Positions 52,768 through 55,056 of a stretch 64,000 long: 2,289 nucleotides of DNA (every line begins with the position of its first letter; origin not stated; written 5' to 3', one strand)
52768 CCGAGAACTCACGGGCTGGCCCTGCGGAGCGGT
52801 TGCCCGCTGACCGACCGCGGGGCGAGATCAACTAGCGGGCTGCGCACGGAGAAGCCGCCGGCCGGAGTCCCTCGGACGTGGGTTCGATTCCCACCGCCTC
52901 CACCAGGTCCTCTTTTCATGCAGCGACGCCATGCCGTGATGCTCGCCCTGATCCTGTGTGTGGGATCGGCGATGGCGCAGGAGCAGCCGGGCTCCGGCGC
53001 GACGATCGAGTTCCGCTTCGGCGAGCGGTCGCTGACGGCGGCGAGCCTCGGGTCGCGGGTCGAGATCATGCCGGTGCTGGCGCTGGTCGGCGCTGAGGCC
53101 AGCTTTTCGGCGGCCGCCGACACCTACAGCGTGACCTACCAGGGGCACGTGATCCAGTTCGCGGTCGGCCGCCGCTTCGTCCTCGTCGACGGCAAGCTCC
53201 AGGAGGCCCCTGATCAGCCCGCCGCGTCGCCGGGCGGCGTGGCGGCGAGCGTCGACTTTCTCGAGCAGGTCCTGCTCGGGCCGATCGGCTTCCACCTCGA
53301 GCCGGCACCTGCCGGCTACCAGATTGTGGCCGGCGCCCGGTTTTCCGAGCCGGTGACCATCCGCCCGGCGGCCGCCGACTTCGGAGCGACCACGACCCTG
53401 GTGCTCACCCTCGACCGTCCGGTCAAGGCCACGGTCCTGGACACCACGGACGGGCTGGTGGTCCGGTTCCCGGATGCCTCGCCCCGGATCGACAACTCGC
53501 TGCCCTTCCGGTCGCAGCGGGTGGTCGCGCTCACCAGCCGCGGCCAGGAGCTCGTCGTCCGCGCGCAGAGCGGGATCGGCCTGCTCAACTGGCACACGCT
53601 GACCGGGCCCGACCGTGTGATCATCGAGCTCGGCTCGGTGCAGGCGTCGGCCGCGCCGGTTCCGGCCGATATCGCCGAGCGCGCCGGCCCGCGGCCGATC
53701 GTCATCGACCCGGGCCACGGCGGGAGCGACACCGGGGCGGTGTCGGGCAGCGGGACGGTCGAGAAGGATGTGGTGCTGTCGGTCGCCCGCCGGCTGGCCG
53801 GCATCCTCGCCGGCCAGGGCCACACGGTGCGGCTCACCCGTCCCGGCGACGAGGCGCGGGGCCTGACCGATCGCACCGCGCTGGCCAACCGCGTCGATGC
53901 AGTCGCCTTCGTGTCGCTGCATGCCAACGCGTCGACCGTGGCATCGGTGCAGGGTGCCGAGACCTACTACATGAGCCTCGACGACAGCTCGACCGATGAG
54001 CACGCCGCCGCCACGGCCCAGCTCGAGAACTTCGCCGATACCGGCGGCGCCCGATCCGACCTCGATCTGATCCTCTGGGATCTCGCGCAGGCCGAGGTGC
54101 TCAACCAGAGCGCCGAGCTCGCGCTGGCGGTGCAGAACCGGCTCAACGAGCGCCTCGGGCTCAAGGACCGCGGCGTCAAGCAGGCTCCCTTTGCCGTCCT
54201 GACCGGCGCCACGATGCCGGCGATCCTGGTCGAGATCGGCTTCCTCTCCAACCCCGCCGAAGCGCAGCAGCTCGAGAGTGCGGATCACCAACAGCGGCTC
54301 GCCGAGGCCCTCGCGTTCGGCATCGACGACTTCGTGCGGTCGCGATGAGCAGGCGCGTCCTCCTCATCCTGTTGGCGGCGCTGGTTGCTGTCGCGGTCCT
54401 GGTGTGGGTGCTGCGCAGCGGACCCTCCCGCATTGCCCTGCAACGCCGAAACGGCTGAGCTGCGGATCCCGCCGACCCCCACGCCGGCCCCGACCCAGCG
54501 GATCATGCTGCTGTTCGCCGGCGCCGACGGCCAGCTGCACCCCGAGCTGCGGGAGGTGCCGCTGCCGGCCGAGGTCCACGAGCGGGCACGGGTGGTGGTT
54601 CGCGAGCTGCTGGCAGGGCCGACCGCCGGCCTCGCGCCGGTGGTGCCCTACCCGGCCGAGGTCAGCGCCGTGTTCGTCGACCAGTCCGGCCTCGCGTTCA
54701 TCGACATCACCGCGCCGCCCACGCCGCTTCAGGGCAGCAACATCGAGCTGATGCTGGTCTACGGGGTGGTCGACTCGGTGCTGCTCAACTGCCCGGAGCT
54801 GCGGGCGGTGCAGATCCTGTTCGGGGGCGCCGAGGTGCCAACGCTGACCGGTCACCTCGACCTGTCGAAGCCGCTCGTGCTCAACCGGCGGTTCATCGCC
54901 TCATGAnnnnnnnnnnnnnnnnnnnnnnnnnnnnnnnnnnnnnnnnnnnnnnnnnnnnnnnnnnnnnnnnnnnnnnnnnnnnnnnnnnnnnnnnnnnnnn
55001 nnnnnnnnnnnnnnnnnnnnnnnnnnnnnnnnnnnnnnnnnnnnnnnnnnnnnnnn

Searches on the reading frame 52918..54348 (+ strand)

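Call 37: search_protein_families(library=pfam, proteins=[window:52918-54348:+], max_evalue=0.01)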
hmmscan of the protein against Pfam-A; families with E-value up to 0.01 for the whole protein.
window:52918-54348:+ (476 aa): 1 family
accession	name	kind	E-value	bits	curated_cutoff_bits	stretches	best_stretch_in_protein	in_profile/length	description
PF01520.23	Amidase_3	-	3.5e-52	177.4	27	1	261-470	1-173/174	N-acetylmuramoyl-L-alanine amidase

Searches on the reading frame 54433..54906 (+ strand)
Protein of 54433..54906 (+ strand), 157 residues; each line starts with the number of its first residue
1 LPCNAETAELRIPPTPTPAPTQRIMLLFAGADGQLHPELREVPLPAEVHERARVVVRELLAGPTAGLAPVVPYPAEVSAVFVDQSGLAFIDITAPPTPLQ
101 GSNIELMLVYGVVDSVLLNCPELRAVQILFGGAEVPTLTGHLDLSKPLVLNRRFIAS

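Call 37: search_protein_families(library=pfam, proteins=[window:54433-54906:+], max_evalue=0.01)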
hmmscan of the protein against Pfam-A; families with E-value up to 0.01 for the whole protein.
window:54433-54906:+ (157 aa): 1 family
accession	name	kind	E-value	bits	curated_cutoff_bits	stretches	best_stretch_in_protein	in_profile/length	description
PF10646.14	Germane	-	1.6e-09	38.8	23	1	29-135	5-116/117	Sporulation and spore germination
